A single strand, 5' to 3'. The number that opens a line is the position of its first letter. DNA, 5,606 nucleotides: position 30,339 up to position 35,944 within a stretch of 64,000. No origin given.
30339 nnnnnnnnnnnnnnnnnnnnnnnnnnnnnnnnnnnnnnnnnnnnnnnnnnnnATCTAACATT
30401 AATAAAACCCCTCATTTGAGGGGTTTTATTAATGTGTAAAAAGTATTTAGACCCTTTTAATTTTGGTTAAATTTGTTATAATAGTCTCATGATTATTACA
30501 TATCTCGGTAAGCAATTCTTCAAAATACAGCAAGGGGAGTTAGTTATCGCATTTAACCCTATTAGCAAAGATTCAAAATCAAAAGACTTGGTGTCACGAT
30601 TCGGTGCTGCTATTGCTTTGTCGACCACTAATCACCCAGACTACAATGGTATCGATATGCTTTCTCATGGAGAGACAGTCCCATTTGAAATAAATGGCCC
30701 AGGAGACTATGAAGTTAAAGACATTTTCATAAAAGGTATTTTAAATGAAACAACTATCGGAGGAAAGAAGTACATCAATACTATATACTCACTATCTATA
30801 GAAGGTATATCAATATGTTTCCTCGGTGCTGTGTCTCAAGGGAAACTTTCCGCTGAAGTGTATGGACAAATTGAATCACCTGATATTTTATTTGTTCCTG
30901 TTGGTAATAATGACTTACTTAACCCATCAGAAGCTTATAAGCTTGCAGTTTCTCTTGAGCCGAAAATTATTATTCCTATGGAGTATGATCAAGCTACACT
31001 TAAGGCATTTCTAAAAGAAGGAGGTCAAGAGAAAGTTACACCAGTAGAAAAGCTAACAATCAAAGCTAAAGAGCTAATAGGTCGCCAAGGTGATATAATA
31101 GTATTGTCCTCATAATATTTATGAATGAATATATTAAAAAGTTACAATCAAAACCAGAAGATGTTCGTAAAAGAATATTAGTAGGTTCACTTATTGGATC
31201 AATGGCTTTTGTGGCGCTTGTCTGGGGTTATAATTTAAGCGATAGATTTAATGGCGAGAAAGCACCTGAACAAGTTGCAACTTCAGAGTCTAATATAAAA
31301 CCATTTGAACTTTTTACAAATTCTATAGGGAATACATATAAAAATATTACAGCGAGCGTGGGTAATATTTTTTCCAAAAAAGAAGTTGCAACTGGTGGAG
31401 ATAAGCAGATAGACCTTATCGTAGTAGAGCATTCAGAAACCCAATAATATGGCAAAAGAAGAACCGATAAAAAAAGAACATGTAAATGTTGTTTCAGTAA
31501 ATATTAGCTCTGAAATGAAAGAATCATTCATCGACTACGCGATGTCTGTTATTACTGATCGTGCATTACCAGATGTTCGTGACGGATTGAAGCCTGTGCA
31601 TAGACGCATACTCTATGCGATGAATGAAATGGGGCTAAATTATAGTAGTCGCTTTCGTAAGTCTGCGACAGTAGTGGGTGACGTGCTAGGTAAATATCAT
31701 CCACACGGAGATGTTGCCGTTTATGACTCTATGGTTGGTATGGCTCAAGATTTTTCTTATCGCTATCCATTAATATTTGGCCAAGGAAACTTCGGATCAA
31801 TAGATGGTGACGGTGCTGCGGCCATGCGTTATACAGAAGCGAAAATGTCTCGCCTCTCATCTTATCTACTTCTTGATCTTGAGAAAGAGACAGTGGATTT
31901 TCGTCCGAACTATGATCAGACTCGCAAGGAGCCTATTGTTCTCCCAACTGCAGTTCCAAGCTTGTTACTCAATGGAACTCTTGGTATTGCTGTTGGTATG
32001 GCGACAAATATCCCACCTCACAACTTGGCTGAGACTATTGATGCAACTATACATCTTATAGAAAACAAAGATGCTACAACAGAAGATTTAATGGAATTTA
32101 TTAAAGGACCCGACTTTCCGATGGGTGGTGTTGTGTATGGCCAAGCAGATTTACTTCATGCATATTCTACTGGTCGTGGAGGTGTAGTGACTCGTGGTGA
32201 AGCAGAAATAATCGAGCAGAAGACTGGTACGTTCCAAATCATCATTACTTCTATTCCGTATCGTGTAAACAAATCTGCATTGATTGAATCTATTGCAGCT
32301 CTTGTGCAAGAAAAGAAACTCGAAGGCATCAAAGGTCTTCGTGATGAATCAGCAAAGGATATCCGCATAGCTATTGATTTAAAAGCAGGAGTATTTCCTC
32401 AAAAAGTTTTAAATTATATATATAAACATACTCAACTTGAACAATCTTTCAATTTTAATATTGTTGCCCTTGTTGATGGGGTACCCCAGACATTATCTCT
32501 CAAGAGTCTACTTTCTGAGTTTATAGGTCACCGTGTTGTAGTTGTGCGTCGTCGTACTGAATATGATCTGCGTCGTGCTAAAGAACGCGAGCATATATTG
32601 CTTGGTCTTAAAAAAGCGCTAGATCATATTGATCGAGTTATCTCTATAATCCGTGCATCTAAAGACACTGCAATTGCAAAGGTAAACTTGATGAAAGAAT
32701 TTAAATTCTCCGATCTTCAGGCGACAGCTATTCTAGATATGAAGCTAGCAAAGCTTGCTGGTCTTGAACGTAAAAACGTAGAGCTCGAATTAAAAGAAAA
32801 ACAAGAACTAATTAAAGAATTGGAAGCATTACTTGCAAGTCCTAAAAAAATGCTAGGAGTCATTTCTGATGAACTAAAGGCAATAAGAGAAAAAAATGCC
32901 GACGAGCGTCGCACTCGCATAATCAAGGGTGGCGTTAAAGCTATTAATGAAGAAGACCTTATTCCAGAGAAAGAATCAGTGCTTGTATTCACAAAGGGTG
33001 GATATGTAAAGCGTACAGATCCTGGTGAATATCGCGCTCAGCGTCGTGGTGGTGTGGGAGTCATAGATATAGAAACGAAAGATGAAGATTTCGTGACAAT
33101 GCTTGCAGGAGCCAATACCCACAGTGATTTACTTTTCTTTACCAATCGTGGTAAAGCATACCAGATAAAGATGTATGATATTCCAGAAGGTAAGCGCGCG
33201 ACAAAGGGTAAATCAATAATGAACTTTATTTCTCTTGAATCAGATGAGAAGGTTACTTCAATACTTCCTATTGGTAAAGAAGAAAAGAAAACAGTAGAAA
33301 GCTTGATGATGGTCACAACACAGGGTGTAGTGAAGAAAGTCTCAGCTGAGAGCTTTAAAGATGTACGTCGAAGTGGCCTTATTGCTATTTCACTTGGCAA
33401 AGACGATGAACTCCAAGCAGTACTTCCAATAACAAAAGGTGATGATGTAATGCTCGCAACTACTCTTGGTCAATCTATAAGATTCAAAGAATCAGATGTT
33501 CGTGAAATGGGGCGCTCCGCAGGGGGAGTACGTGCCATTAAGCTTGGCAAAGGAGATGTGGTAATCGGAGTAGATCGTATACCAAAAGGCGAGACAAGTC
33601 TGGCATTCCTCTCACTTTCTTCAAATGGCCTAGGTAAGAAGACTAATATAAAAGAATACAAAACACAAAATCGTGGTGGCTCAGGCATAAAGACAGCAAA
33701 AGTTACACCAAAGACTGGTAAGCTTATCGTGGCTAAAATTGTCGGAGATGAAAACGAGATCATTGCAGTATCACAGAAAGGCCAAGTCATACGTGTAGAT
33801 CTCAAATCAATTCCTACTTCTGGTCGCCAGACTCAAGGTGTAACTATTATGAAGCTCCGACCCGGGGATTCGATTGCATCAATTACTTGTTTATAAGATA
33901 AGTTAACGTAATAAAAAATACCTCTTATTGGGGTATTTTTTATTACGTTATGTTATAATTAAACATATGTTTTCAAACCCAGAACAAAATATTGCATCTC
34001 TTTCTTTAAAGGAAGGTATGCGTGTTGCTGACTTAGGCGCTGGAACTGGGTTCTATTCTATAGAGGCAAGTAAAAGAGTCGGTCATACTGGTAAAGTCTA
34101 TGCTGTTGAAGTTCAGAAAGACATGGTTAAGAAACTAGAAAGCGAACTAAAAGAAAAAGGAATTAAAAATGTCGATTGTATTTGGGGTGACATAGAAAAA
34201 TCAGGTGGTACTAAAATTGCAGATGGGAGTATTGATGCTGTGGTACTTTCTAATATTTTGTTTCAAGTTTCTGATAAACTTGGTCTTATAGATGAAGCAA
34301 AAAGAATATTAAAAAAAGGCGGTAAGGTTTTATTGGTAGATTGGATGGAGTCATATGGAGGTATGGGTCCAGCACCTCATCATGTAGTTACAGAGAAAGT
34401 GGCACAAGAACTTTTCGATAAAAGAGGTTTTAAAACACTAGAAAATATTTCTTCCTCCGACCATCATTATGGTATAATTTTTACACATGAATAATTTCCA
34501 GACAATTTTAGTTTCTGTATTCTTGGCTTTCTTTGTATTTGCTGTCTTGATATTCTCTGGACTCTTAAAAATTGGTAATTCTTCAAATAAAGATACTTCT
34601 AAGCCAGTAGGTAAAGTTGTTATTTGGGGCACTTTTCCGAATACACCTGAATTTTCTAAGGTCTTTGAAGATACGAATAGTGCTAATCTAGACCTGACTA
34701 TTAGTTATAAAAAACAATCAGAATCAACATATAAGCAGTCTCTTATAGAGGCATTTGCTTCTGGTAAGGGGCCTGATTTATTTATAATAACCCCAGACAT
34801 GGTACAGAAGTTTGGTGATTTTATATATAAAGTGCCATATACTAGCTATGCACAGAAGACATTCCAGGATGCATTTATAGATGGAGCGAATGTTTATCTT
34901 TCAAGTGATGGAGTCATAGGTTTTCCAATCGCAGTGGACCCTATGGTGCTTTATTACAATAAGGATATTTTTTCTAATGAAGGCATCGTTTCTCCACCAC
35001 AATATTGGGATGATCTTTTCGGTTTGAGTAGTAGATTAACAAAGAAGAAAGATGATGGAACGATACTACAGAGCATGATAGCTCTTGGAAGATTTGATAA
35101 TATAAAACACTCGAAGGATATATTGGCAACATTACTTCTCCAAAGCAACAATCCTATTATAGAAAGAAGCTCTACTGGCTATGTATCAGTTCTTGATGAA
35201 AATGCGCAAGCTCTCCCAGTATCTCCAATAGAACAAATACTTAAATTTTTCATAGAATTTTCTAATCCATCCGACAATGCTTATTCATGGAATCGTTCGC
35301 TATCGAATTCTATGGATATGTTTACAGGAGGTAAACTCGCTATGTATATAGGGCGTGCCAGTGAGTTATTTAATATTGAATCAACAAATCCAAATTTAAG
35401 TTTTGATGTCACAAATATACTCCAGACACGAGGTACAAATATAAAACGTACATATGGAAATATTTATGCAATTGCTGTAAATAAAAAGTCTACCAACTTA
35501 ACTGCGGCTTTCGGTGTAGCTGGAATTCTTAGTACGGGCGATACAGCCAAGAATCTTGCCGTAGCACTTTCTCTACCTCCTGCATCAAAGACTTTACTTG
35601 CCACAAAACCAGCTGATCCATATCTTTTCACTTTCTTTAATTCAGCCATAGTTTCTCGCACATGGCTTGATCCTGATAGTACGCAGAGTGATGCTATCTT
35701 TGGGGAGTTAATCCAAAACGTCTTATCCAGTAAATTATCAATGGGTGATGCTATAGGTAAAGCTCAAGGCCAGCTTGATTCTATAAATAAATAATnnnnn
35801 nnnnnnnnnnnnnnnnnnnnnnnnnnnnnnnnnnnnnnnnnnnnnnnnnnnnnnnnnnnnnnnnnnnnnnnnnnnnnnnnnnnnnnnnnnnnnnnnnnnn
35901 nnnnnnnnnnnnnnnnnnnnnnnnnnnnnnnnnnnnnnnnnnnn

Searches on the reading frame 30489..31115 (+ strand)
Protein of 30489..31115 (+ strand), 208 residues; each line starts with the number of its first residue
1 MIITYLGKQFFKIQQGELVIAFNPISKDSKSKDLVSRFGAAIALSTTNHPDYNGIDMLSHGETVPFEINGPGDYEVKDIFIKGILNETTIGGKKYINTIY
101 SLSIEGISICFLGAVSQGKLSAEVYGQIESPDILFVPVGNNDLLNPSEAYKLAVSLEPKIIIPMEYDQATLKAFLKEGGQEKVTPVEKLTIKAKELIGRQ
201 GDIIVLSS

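Call 8: search_protein_families(library=pfam, proteins=[window:30489-31115:+], max_evalue=0.001)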
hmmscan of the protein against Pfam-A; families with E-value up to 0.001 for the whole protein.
window:30489-31115:+ (208 aa): 1 family
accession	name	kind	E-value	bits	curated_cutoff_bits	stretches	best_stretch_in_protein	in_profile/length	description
PF13483.12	Lactamase_B_3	-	1.3e-21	77.7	24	1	3-164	2-159/160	Beta-lactamase superfamily domain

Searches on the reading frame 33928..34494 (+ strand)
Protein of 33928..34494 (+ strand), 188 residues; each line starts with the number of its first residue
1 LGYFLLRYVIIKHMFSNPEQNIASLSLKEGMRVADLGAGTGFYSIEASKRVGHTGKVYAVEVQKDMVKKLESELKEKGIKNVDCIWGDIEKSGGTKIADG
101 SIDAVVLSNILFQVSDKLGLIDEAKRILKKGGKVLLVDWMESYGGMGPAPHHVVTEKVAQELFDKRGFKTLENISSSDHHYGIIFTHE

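Call 83: search_protein_families(library=pfam, proteins=[window:33928-34494:+], max_evalue=0.001)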
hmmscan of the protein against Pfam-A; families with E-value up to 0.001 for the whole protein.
window:33928-34494:+ (188 aa): 17 families
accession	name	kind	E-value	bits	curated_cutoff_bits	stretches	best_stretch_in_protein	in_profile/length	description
PF13847.12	Methyltransf_31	-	3.9e-20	72.4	27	1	28-145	2-114/145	Methyltransferase domain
PF08241.18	Methyltransf_11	-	2.3e-15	57.5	21.2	1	35-135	2-94/95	Methyltransferase domain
PF13649.12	Methyltransf_25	-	2.8e-15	57.2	27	1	33-132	1-97/97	Methyltransferase domain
PF01209.24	Ubie_methyltran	-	1.3e-14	54.6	20.1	1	26-138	44-153/233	ubiE/COQ5 methyltransferase family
PF13489.12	Methyltransf_23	-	1.5e-09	38.2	27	1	12-143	3-123/164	Methyltransferase domain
PF08242.18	Methyltransf_12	-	1.8e-09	38.6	30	1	35-133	2-97/98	Methyltransferase domain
PF01135.25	PCMT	-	2.4e-09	37.7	20.3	1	24-89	68-133/210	Protein-L-isoaspartate(D-aspartate) O-methyltransferase (PCMT)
PF05175.20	MTS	-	5.2e-09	36.4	23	1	26-137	28-139/170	Methyltransferase small domain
PF01728.25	FtsJ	-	2.6e-07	31.2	24.1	1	27-93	19-79/181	FtsJ-like methyltransferase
PF01269.23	Fibrillarin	-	3.2e-07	30.2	27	1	21-176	63-211/227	Fibrillarin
PF08704.16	GCD14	-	3.7e-07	30.5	26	1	23-107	34-119/247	tRNA methyltransferase complex GCD14 subunit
PF02475.24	TRM5-TYW2_MTfase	-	2.7e-06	27.9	28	1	20-133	28-132/164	TRM5/TYW2 methyltransferase domain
PF02390.23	Methyltransf_4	-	2.5e-05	24.2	24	1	33-107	5-78/173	Putative methyltransferase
PF06325.19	PrmA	-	4.5e-05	23.5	22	1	27-136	159-258/296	Ribosomal protein L11 methyltransferase (PrmA)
PF00891.24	Methyltransf_2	-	8.3e-05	22.5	22.3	1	22-149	55-177/210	O-methyltransferase domain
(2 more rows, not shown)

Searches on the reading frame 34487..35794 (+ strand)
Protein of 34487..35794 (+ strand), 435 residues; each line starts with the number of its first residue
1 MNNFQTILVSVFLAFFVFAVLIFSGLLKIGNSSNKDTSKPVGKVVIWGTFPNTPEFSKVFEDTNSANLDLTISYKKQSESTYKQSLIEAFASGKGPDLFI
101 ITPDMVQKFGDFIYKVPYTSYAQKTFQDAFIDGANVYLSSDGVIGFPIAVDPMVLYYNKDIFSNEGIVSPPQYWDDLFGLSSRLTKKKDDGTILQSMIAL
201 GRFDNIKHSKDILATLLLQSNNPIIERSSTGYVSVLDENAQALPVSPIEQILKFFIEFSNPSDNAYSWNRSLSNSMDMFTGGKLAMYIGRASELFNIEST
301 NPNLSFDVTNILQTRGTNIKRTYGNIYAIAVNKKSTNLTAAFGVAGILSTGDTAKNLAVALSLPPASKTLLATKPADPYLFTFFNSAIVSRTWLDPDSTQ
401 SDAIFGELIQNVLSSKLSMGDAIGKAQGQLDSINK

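Call 3: search_protein_families(library=pfam, proteins=[window:34487-35794:+], max_evalue=1)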
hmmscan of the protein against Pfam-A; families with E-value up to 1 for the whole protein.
window:34487-35794:+ (435 aa): 2 families
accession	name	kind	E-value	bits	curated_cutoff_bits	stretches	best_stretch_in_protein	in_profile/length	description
PF13416.11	SBP_bac_8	-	2.3e-18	67.4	27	1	60-374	3-269/279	Bacterial extracellular solute-binding protein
PF01547.30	SBP_bac_1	-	5.9e-18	66.3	26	1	55-341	9-293/307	Bacterial extracellular solute-binding protein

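Call 4: search_protein_families(library=ncbifam, proteins=[window:34487-35794:+], max_evalue=1)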
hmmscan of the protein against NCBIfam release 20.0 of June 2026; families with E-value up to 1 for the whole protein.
window:34487-35794:+ (435 aa): 4 families
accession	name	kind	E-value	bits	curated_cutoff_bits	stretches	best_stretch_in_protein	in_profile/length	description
NF007011.0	PRK09474.1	equivalog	3e-10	39.5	291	1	42-189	31-170/396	maltose/maltodextrin ABC transporter substrate-binding protein MalE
NF053763.1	ABCarbgalBndGanS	equivalog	1.9e-06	26.9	700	1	83-214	79-199/420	galactooligosaccharide ABC transporter substrate-binding protein GanS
TIGR03850.1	bind_CPR_0540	equivalog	0.00017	20.3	299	1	144-205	152-209/437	carbohydrate ABC transporter substrate-binding protein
NF008211.0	PRK10974.1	equivalog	0.0025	16.5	411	1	74-186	63-183/439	sn-glycerol-3-phosphate ABC transporter substrate-binding protein UgpB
